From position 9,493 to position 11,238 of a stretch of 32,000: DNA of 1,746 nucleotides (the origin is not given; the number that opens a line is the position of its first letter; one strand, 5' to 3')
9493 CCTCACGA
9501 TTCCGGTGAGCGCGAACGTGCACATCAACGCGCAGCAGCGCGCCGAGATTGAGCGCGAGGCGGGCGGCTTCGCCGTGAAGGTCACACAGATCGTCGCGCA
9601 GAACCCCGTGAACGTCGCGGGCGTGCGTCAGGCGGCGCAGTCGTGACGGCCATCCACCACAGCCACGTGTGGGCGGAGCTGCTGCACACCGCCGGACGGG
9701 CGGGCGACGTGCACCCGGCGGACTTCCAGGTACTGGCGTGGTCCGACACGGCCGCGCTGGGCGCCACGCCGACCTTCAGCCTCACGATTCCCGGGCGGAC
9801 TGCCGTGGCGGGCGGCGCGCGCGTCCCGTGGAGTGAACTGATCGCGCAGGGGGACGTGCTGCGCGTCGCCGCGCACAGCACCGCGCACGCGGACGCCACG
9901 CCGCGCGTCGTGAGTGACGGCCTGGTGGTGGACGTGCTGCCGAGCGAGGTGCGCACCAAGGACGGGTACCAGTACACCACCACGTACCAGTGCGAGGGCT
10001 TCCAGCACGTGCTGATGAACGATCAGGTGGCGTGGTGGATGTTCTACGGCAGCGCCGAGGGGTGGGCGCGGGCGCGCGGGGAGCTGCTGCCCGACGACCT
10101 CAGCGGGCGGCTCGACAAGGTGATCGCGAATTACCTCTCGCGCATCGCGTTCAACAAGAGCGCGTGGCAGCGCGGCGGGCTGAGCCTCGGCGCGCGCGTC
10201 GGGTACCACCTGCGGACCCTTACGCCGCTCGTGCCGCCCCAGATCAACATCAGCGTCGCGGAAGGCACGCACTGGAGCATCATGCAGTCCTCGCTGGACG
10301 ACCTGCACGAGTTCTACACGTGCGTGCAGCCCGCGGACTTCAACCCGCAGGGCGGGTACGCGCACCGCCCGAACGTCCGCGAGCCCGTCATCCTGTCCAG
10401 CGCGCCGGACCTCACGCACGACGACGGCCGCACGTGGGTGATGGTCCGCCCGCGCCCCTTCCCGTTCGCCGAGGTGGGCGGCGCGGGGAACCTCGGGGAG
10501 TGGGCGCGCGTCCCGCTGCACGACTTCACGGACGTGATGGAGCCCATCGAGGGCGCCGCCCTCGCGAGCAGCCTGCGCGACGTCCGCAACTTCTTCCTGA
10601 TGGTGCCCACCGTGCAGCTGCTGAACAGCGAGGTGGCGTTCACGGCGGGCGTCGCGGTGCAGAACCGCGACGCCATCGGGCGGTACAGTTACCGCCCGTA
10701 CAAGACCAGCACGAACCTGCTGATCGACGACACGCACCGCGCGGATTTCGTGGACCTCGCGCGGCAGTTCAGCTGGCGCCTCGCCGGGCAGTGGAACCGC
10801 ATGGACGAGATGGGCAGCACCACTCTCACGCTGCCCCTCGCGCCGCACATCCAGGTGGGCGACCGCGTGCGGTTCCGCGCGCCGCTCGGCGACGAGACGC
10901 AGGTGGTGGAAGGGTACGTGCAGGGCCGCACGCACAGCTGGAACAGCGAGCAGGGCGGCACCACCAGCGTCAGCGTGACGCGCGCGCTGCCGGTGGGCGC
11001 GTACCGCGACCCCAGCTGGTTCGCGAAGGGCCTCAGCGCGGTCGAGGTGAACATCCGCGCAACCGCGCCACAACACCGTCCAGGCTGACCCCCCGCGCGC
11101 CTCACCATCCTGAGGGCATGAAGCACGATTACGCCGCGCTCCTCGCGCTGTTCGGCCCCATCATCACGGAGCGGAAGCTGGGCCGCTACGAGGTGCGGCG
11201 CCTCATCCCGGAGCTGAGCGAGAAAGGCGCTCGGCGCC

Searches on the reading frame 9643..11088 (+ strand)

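Call 8: search_protein_families(library=pfam, proteins=[window:9643-11088:+], max_evalue=0.01)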
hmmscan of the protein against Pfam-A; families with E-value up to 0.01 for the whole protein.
window:9643-11088:+ (481 aa): 0 families

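Call 9: search_protein_families(library=phrogs, proteins=[window:9643-11088:+], max_evalue=0.01)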
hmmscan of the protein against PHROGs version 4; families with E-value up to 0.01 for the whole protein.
window:9643-11088:+ (481 aa): 1 family
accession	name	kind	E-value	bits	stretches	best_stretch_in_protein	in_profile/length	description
phrog_1015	-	tail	0.00024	20.8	0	401-451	536-584/795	tail protein with lysin activity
